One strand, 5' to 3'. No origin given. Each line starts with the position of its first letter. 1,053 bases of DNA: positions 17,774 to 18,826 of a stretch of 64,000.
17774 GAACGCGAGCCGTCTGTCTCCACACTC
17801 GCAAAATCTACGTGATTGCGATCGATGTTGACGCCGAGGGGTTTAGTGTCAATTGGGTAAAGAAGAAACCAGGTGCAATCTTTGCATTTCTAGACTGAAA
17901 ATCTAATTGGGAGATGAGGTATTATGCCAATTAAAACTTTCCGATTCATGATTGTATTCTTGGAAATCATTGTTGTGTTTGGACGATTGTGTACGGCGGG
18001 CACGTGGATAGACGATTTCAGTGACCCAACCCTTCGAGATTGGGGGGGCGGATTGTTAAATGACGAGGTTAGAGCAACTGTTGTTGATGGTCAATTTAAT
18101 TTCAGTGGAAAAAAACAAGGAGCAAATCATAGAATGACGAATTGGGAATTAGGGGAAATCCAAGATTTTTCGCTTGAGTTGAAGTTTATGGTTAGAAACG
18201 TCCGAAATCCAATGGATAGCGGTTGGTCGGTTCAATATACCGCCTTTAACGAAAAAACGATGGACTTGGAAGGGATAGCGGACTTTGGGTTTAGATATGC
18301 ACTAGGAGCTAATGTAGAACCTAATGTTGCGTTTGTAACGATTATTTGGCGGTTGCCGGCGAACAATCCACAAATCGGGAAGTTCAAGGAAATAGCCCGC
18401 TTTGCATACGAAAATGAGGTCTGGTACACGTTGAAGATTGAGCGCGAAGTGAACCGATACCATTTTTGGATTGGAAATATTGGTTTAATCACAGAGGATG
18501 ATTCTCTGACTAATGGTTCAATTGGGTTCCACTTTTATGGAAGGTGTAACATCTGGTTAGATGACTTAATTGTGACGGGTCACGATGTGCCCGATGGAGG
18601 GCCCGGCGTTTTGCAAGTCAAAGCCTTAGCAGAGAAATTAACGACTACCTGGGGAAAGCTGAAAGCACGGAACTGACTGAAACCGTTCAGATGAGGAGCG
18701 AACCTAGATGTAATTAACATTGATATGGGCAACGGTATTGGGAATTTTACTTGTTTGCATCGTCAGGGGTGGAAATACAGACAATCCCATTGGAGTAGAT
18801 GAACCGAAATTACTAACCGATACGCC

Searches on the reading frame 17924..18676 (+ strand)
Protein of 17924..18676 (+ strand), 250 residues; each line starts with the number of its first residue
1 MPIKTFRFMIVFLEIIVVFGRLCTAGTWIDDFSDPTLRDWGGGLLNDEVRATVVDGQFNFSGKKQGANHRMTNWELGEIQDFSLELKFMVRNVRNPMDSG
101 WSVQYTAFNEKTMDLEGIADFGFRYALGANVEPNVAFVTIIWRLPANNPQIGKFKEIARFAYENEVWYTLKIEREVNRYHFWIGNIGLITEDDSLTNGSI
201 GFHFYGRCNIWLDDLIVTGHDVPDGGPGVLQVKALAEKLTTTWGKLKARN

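Call 34: search_protein_families(library=ncbifam, proteins=[window:17924-18676:+], max_evalue=1)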
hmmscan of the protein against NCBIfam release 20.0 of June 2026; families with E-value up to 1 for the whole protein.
window:17924-18676:+ (250 aa): 0 families

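Call 35: search_protein_families(library=pfam, proteins=[window:17924-18676:+], max_evalue=1)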
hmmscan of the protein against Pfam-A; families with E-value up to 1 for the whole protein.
window:17924-18676:+ (250 aa): 0 families

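Call 87: search_protein_families(library=phrogs, proteins=[window:17924-18676:+], max_evalue=0.01)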
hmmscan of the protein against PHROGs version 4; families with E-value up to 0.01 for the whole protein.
window:17924-18676:+ (250 aa): 0 families
